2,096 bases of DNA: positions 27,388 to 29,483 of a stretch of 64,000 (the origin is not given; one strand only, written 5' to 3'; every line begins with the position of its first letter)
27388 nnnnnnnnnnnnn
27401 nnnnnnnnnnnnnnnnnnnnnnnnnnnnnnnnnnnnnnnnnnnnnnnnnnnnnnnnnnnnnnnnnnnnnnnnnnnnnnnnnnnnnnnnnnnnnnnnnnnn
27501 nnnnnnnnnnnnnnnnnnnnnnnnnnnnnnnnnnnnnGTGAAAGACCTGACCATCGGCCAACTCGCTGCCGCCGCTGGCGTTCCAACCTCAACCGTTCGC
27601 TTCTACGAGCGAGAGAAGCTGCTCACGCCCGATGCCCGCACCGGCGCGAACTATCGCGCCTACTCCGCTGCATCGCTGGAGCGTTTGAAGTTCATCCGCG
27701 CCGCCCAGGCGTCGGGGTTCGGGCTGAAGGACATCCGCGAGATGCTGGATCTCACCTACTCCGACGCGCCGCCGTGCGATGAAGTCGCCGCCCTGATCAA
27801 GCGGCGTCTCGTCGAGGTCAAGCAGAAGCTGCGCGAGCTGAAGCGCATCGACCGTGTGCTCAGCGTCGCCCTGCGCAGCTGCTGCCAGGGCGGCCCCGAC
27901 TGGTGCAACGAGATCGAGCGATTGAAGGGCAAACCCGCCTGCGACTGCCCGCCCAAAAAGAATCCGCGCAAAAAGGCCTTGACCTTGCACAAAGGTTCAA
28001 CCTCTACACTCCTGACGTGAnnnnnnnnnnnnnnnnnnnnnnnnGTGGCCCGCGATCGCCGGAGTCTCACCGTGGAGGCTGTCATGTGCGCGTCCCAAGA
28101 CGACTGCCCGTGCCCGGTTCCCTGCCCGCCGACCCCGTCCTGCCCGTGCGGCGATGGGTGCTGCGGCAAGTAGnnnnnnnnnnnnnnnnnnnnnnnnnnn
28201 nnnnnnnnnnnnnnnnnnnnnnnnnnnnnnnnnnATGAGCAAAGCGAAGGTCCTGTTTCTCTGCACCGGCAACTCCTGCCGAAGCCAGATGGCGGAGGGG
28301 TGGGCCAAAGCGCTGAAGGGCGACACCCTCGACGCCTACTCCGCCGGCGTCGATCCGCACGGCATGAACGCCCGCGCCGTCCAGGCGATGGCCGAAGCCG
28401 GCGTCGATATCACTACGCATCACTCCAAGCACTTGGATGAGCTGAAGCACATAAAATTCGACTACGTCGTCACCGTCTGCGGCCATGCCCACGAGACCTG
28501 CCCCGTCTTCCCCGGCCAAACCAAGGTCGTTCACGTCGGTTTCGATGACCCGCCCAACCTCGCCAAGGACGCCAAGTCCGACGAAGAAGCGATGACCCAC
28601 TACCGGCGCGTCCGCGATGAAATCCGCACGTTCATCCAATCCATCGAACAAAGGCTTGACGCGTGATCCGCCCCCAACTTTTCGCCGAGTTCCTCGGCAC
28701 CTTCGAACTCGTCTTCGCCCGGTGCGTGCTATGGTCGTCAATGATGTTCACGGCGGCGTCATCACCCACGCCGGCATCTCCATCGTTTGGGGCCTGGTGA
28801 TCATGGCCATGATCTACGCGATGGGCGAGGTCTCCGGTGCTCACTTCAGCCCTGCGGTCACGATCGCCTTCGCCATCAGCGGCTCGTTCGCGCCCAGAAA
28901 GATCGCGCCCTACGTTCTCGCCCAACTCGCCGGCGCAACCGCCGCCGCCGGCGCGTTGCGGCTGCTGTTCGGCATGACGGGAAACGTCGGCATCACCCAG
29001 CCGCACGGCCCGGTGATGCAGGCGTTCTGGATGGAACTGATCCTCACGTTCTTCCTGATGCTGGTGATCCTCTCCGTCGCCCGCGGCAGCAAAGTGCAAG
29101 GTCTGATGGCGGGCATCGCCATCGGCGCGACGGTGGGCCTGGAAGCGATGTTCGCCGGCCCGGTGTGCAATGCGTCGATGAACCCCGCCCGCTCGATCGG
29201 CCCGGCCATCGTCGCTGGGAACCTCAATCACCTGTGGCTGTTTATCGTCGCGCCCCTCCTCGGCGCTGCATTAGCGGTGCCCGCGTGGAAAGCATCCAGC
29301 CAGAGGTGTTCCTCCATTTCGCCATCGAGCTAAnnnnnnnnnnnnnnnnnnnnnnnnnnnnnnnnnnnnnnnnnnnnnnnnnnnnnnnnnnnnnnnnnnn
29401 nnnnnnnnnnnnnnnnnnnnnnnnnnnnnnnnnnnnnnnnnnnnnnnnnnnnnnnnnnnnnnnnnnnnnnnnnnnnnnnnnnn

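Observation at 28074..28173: Unannotated 29-aa Cys/Pro-rich ORF (metallothionein-like) between the MerR-type regulator and arsC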

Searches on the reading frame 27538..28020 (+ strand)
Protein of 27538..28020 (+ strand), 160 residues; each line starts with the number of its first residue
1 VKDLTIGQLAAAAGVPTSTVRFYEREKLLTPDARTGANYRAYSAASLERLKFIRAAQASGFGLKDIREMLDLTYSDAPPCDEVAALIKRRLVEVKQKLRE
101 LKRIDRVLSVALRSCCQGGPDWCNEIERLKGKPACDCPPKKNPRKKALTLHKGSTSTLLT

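Call 6: search_protein_families(library=pfam, proteins=[window:27538-28020:+], max_evalue=1)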
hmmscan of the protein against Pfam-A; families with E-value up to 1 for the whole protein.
window:27538-28020:+ (160 aa): 7 families
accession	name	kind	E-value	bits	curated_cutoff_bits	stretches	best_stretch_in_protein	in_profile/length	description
PF13411.12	MerR_1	-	2.7e-19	69.5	21.6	1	5-71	2-67/69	MerR HTH family regulatory protein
PF09278.17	MerR-DNA-bind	-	6.9e-17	62.3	25.4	1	47-108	1-62/65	MerR, DNA binding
PF00376.29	MerR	-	1.1e-12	48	28.2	1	5-42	1-38/38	MerR family regulatory protein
PF01381.28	HTH_3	-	0.00091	19.7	23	1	2-26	8-32/55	Helix-turn-helix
PF09339.16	HTH_IclR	-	0.039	14.2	22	1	2-21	17-36/52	IclR helix-turn-helix domain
PF13384.12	HTH_23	-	0.067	13.5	24.6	0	46-75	4-32/50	Homeodomain-like domain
PF20432.4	Xre-like-HTH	-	0.1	13.3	25.8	0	4-32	24-53/63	Antitoxin Xre-like helix-turn-helix domain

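Call 7: search_protein_families(library=ncbifam, proteins=[window:27538-28020:+], max_evalue=1)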
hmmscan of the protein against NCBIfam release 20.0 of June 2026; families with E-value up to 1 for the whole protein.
window:27538-28020:+ (160 aa): 18 families
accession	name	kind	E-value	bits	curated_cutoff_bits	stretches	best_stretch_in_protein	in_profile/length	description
NF007069.0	PRK09514.1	equivalog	4.6e-29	101.2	143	1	5-121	3-119/141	Zn(2+)-responsive transcriptional regulator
TIGR02051.1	MerR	equivalog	2.1e-28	99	150.85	1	5-117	1-111/124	mercury resistance transcriptional regulator MerR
TIGR02043.1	ZntR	equivalog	1e-25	90.4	167.95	1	5-119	3-118/131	Zn(2+)-responsive transcriptional regulator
TIGR02047.1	CadR-PbrR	equivalog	8.4e-24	84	151.45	1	4-118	1-114/127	Cd(II)/Pb(II)-responsive transcriptional regulator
TIGR02044.1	CueR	equivalog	3.2e-22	79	147.4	1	5-127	2-124/127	Cu(I)-responsive transcriptional regulator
NF010315.0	PRK13752.1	subfamily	7.4e-22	77.9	261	1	2-130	6-133/144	mercury resistance transcriptional regulator MerR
TIGR01950.1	SoxR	equivalog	6.3e-14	51.9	116.9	1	4-113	2-111/142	redox-sensitive transcriptional activator SoxR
NF007590.0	PRK10227.1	equivalog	3.2e-13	49.9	244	1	6-131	3-128/135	Cu(I)-responsive transcriptional regulator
TIGR02054.1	MerD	equivalog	8.8e-13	48.8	103.65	1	1-110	1-108/120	mercuric resistance transcriptional repressor MerD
NF050798.1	TF_FtsR_Actino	equivalog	6.6e-12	46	150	1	15-84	17-86/223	transcriptional regulator FtsR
NF033783.1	coreg_MerD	equivalog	5.2e-10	39.8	170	1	1-95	1-95/121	mercury resistance co-regulator MerD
NF047375.1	HeatShock_HspR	equivalog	9.1e-10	38.4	105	1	5-85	5-78/92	heat shock protein transcriptional repressor HspR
NF041849.1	trans_regNmlR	equivalog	5.9e-08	32.8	175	1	6-104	3-101/117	stress response transcriptional regulator NmlR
NF053740.1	TransRegTnrAGPos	equivalog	2.5e-06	27.6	140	1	2-70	11-78/108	hypothetical protein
NF047377.1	heat_HspR_dupli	exception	2.5e-06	27.1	300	1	17-104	19-106/214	heat shock protein transcriptional repressor HspR, fused homodimer type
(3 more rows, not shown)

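Call 24: find_related_loci(query=window:27538-28020:+, collection=metagenome_contigs, flank=3000)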
Query window:27538-28020:+ (160 aa) in metagenome_contigs; peptide patterns used: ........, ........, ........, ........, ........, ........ (x = any residue, [..] = any of these).
380 stretches matched a pattern; 12 encode a relative of the query (tblastn E <= 1e-3); 12 distinct loci.
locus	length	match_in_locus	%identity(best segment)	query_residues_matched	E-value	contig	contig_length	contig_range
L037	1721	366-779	77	4-141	5e-71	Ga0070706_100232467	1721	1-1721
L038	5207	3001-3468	68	4-159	5e-65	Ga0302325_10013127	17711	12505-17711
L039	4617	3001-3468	68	4-159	5e-65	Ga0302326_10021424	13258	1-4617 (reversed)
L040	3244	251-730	66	3-158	1e-64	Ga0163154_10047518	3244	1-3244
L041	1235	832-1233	67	1-134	3e-65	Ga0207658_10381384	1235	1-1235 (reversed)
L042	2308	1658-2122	59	5-158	4e-56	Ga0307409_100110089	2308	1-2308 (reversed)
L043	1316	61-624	52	5-158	2e-56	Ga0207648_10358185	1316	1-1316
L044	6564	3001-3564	52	5-158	1e-53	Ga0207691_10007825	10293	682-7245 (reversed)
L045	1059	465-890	56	1-141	2e-54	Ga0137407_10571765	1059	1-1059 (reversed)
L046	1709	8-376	65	28-156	4e-52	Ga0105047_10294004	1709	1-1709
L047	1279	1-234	62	78-155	1e-30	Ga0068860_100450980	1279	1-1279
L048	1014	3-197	75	95-159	5e-31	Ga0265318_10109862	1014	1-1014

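Call 25: find_related_loci(query=window:27538-28020:+, collection=genome_contigs, flank=3000)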
Query window:27538-28020:+ (160 aa) in genome_contigs; peptide patterns used: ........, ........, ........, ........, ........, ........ (x = any residue, [..] = any of these).
248 stretches matched a pattern; 3 encode a relative of the query (tblastn E <= 1e-3); 3 distinct loci.
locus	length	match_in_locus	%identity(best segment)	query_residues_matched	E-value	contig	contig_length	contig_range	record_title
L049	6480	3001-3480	69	1-159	7e-70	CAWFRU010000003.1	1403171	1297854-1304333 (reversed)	MAG: uncultured Phycisphaerales bacterium isolate MFD00964.bin.2.26 genome assembly, contig: contig_27560, whole genome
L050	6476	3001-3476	77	1-158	7e-58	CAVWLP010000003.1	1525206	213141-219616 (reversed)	MAG: uncultured Phycisphaerales bacterium isolate MFD04434.bin.2.6 genome assembly, contig: contig_8317, whole genome sh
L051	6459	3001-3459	32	1-150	8e-21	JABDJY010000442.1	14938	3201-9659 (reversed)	MAG: Alphaproteobacteria bacterium isolate SS_bin_35 k127_1816272, whole genome shotgun sequence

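Call 71: search_protein_families(library=ncbifam, proteins=[L038:3686-4126:+, L038:4126-4854:+, L047:870-1277:+, L040:806-1684:+, L040:2171-3244:+], max_evalue=0.00001)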
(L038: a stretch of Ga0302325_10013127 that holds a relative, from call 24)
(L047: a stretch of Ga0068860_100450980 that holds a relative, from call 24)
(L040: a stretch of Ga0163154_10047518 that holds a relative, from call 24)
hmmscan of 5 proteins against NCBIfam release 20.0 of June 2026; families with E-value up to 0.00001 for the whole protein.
L038:3686-4126:+ (147 aa): 3 families
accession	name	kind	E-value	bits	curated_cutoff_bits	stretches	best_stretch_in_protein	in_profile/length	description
TIGR02691.1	arsC_pI258_fam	equivalog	2.9e-31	108.4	174.3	1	8-136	2-127/129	arsenate reductase (thioredoxin)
NF010053.0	PRK13530.1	subfamily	1.1e-26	93.7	215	1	3-139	2-129/133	arsenate reductase (thioredoxin)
TIGR02689.1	ars_reduc_gluta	equivalog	1.8e-16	60.5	157.6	1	7-135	3-122/126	arsenate reductase, glutathione/glutaredoxin type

L038:4126-4854:+ (243 aa): 3 families
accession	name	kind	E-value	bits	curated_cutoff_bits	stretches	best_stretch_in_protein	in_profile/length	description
TIGR00861.1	MIP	subfamily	3e-46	158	171.25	1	6-205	1-223/224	MIP family channel protein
NF003838.0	PRK05420.1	equivalog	1.7e-38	132.4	256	1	1-211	2-228/231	aquaporin Z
NF045553.1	AquGlycerPorinGla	equivalog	1.3e-10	40.9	400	1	5-93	10-102/290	aquaglyceroporin Gla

L047:870-1277:+ (136 aa): 1 family
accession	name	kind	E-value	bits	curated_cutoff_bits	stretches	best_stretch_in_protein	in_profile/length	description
TIGR00832.1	acr3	equivalog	4.7e-43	147.8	282.8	1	25-136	1-112/327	ACR3 family arsenite efflux transporter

L040:806-1684:+ (293 aa): 38 families (the best 25 are shown)
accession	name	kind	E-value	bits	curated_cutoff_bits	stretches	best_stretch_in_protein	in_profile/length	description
NF008823.0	PRK11873.1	subfamily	2.8e-87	292.7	263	1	4-222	5-232/272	arsenite methyltransferase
NF041537.1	ArsM_AhpD_UU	exception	1.2e-50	172.3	510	1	6-219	13-228/345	arsenite methyltransferase/AhpD domain selenoprotein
NF047649.1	MTase_UXPK_star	exception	4.5e-48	163.7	460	1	6-215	13-225/283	methyltransferase/UXPK-star double selenoprotein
NF041536.1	ArsM_DUF2284_UU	exception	2.2e-44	151.6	575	1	5-221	12-230/459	arsenite methyltransferase/DUF2284 domain selenoprotein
NF040538.1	methyl_ArsM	equivalog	2e-41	142.4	500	2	133-222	168-259/356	arsinothricin biosynthesis methyltransferase ArsM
NF045667.1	MTase_DVU1556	equivalog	2.6e-26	92.4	155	1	61-228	16-175/213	DVU_1556 family methyltransferase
NF038099.1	AsSugarArsM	exception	9.7e-26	90.7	400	1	47-218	37-218/321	arsenosugar biosynthesis arsenite methyltransferase ArsM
NF040539.1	AST_met_ArsM_2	exception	2.8e-21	76.5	240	1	71-227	60-219/262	putative arsinothricin biosynthesis methyltransferase ArsM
NF001240.0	PRK00216.1-1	equivalog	2.8e-18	65.9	378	1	62-173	58-170/251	bifunctional demethylmenaquinone methyltransferase/2-methoxy-6-polyprenyl-1,4-benzoquinol methylase UbiE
NF001244.0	PRK00216.1-5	equivalog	7.8e-17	61.3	216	1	66-186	47-168/236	bifunctional demethylmenaquinone methyltransferase/2-methoxy-6-polyprenyl-1,4-benzoquinol methylase UbiE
TIGR02072.1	BioC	equivalog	2.8e-15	56.8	184.95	1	70-176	37-137/244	malonyl-ACP O-methyltransferase BioC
NF052510.1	methyltran_MpqE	exception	5.1e-15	55.5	335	1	63-171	42-151/234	methyl-plastoquinone biosynthesis methyltransferase MpqE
TIGR01934.1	MenG_MenH_UbiE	subfamily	5.5e-15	55.3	158.35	1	66-179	38-149/223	ubiquinone/menaquinone biosynthesis methyltransferase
NF043040.1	corrin_prot_MT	hypoth_equivalog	2.1e-14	53.5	180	1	64-189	38-165/216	corrinoid protein-associated methyltransferase CpaM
TIGR01983.1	UbiG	equivalog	5.1e-12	45.6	102.95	1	69-174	51-154/228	bifunctional 2-polyprenyl-6-hydroxyphenol methylase/3-demethylubiquinol 3-O-methyltransferase UbiG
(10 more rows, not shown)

L040:2171-3244:+ (358 aa): 2 families
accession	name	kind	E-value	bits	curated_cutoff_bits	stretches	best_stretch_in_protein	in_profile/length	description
TIGR00832.1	acr3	equivalog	7.8e-134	446.1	282.8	1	8-336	1-326/327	ACR3 family arsenite efflux transporter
TIGR00841.1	bass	subfamily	5.5e-06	25.8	326.3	1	53-319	40-287/321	bile acid:sodium symporter family transporter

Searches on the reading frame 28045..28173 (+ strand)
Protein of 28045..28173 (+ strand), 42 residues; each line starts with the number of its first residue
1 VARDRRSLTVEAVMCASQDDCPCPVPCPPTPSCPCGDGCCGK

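Call 6: search_protein_families(library=pfam, proteins=[window:28045-28173:+], max_evalue=1)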
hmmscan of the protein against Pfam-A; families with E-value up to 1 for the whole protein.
window:28045-28173:+ (42 aa): 0 families

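Call 7: search_protein_families(library=ncbifam, proteins=[window:28045-28173:+], max_evalue=1)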
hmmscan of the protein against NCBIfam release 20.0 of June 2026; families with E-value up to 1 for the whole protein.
window:28045-28173:+ (42 aa): 0 families

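Call 13: find_homologous_proteins(query=window:28045-28173:+, max_evalue=10)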
Query window:28045-28173:+: no candidate shares three 5-residue words with the query. No homologue found.

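Call 28: search_protein_representatives(protein=window:28045-28173:+)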
Query: 42 residues. Proteins with E-value up to 0.001 (for the whole library): 0; up to 1e-10: 0; up to 1e-30: 0. The best 0 are listed.

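Call 34: find_homologous_proteins(query=A2, max_evalue=1)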
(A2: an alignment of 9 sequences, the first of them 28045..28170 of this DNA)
Query A2 (9 sequences): 52 candidates shared short words with the query, none scored E <= 1.

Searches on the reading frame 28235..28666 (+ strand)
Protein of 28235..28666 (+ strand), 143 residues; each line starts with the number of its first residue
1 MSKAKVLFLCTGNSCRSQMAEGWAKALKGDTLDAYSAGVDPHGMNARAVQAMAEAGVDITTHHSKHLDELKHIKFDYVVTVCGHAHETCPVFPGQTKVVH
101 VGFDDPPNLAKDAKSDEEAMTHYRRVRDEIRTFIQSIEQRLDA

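Call 6: search_protein_families(library=pfam, proteins=[window:28235-28666:+], max_evalue=1)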
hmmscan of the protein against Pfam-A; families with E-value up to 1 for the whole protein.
window:28235-28666:+ (143 aa): 1 family
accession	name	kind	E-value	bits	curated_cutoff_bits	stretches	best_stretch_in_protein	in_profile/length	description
PF01451.26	LMWPc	-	5.3e-19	69.3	23.2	1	6-135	1-141/144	Low molecular weight phosphotyrosine protein phosphatase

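Call 7: search_protein_families(library=ncbifam, proteins=[window:28235-28666:+], max_evalue=1)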
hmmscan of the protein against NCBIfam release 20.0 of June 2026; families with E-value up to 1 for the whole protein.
window:28235-28666:+ (143 aa): 5 families
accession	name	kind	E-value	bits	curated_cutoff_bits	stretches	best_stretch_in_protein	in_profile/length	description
TIGR02691.1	arsC_pI258_fam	equivalog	7.8e-45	152.3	174.3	1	6-136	1-128/129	arsenate reductase (thioredoxin)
NF010053.0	PRK13530.1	subfamily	6.3e-43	146.3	215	1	1-139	1-130/133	arsenate reductase (thioredoxin)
TIGR02689.1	ars_reduc_gluta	equivalog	8.9e-23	80.9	157.6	1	5-135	2-123/126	arsenate reductase, glutathione/glutaredoxin type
NF008486.0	PRK11391.1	equivalog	3e-05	24.5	247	1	5-80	8-85/148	phosphotyrosine-protein phosphatase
NF007520.0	PRK10126.1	equivalog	0.00011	22.6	243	1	5-106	4-109/147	low molecular weight protein-tyrosine-phosphatase Wzb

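Call 84: find_encoding_contigs(protein=window:28235-28663:+, flank=1500, max_places=10)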
Protein window:28235-28663:+ (143 aa): 22 contigs read that carry it; 10 places shown.
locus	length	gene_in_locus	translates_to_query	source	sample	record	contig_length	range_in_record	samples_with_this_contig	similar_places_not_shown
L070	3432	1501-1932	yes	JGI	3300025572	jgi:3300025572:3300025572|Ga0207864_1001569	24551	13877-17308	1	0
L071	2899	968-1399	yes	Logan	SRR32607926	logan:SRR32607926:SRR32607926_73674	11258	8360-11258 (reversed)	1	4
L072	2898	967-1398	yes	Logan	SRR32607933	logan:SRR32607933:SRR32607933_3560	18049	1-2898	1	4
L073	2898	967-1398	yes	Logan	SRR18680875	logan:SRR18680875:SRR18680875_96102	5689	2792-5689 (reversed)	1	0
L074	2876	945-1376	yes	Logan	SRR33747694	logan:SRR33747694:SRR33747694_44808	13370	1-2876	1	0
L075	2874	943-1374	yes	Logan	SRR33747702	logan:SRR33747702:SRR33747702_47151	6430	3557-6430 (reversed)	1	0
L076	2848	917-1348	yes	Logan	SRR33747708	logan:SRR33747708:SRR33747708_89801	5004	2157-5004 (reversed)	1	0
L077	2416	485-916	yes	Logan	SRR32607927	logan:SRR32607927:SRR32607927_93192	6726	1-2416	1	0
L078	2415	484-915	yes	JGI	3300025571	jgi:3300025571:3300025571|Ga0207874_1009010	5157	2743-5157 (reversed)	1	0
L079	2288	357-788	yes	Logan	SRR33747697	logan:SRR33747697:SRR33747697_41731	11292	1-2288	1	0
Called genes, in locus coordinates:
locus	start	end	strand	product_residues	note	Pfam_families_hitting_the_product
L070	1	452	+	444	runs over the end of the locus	PF00202:Aminotran_3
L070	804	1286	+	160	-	PF00376:MerR, PF13411:MerR_1, PF09278:MerR-DNA-bind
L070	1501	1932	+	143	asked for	PF01451:LMWPc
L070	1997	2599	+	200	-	PF00230:MIP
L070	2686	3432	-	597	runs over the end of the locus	PF16736:sCache_like (weak), PF00672:HAMP, PF00989:PAS, PF08448:PAS_4 (weak), PF00512:HisKA, PF02518:HATPase_c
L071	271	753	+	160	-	PF00376:MerR, PF13411:MerR_1, PF09278:MerR-DNA-bind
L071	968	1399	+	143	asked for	PF01451:LMWPc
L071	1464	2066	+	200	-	PF00230:MIP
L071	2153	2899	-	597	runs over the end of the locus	PF16736:sCache_like (weak), PF00672:HAMP, PF00989:PAS, PF08448:PAS_4 (weak), PF00512:HisKA, PF02518:HATPase_c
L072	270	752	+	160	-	PF00376:MerR, PF13411:MerR_1, PF09278:MerR-DNA-bind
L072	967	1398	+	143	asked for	PF01451:LMWPc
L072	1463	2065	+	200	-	PF00230:MIP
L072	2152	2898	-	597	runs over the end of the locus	PF16736:sCache_like (weak), PF00672:HAMP, PF00989:PAS, PF08448:PAS_4 (weak), PF00512:HisKA, PF02518:HATPase_c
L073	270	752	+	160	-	PF00376:MerR, PF13411:MerR_1, PF09278:MerR-DNA-bind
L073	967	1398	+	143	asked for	PF01451:LMWPc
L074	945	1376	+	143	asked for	PF01451:LMWPc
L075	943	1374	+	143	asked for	PF01451:LMWPc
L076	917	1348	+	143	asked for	PF01451:LMWPc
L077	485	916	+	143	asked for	PF01451:LMWPc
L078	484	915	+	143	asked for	PF01451:LMWPc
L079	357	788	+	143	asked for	PF01451:LMWPc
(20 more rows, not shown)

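Call 86: find_homologous_proteins(query=window:28235-28663:+, max_evalue=1e-40)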
Query window:28235-28663:+ (143 aa): 7974 proteins with E <= 1e-40 among 8000 candidates; the best 120 are listed.
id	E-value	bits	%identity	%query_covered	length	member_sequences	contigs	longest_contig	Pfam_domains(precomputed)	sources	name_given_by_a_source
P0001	1.1e-92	325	100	100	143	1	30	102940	PF01451.28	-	-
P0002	4.2e-92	323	99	100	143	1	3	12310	PF01451.28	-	-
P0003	5.6e-92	323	99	100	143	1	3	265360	PF01451.28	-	-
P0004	7.7e-92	322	99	100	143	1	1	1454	PF01451.28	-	-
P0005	9.6e-86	302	92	100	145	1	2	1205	PF01451.28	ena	-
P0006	1.3e-85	302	92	100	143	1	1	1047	PF01451.28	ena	-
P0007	9.3e-85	299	92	100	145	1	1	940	PF01451.28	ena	-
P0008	1.4e-84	299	90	100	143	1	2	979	PF01451.28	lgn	-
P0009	4.0e-81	287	88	99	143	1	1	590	PF01451.28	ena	-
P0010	1.6e-78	279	85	98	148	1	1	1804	PF01451.28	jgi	jgi:arsenate reductase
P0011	3.1e-76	272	83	97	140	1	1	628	PF01451.28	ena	-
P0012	4.6e-74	265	79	99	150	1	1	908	PF01451.28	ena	-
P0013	1.1e-73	263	79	99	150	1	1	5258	PF01451.28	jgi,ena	-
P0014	1.2e-73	263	78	99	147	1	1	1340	PF01451.28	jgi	-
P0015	1.6e-73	263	76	100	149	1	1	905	PF01451.28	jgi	jgi:arsenate reductase (thioredoxin)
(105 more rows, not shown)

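Call 87: find_encoding_contigs(protein=P0005, flank=1200, max_places=4)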
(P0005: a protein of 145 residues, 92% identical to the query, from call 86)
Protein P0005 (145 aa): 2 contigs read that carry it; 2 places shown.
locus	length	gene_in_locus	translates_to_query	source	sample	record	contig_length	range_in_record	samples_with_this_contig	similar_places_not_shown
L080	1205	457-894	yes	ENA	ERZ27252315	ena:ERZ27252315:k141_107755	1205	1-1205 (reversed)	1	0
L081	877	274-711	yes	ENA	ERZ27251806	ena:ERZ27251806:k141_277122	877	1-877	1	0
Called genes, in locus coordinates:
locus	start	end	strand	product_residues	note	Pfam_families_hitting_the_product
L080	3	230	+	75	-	?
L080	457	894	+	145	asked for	PF01451:LMWPc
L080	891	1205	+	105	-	?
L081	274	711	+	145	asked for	PF01451:LMWPc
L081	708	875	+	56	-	?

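Call 88: find_encoding_contigs(protein=P0006, flank=1200, max_places=4)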
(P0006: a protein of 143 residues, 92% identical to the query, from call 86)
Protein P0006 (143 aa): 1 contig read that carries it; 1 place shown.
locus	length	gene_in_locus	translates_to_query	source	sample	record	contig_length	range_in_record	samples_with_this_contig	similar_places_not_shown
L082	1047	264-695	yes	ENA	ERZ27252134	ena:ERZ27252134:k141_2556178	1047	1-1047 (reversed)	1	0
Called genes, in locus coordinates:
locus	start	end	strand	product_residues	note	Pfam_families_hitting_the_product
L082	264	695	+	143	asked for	PF01451:LMWPc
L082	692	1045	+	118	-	?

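Call 89: find_encoding_contigs(protein=P0008, flank=1200, max_places=4)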
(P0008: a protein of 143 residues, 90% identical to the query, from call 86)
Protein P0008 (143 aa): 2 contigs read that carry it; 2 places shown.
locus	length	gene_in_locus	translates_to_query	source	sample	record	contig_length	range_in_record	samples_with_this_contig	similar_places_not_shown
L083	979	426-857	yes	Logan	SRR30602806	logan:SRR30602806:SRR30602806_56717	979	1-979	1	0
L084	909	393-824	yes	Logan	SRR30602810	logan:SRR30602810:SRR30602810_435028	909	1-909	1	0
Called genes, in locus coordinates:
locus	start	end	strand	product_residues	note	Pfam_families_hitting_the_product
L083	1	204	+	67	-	?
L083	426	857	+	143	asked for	PF01451:LMWPc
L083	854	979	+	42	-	?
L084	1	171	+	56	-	?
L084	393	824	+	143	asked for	PF01451:LMWPc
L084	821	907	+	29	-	?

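Call 90: find_encoding_contigs(protein=P0010, flank=1200, max_places=4)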
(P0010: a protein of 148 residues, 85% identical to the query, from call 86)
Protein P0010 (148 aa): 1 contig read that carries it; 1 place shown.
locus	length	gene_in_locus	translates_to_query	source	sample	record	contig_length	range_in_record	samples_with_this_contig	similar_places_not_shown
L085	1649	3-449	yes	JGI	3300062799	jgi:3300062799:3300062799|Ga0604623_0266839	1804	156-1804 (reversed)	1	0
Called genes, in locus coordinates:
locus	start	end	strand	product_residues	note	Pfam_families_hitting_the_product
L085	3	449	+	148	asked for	PF01451:LMWPc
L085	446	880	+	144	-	PF01451:LMWPc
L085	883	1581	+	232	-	PF00230:MIP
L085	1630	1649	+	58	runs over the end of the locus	?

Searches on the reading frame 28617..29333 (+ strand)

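Call 6: search_protein_families(library=pfam, proteins=[window:28617-29333:+], max_evalue=1)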
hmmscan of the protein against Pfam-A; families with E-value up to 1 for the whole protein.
window:28617-29333:+ (238 aa): 3 families
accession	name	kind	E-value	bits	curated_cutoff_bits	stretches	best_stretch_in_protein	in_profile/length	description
PF00230.25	MIP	-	4e-41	141.7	25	1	49-221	41-219/222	Major intrinsic protein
PF13677.11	MotB_plug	-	0.041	13.9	24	1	139-166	26-53/58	Membrane MotB of proton-channel complex MotA/MotB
PF13726.12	Na_H_antiport_2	-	0.51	11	29.8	1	132-173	2-43/87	Na+-H+ antiporter family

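Call 7: search_protein_families(library=ncbifam, proteins=[window:28617-29333:+], max_evalue=1)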
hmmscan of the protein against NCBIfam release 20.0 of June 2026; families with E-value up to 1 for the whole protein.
window:28617-29333:+ (238 aa): 4 families
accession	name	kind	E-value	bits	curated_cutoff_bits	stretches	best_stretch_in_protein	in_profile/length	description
TIGR00861.1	MIP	subfamily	9.7e-42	143.3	171.25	1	45-221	30-221/224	MIP family channel protein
NF003838.0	PRK05420.1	equivalog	8e-33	113.9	256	1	49-226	34-225/231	aquaporin Z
NF045553.1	AquGlycerPorinGla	equivalog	3.2e-10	39.7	400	2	54-108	45-99/290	aquaglyceroporin Gla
NF043012.1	LacAcidTportLarD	equivalog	1.4e-05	24.6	390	2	133-199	130-195/237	D/L-lactic acid transporter LarD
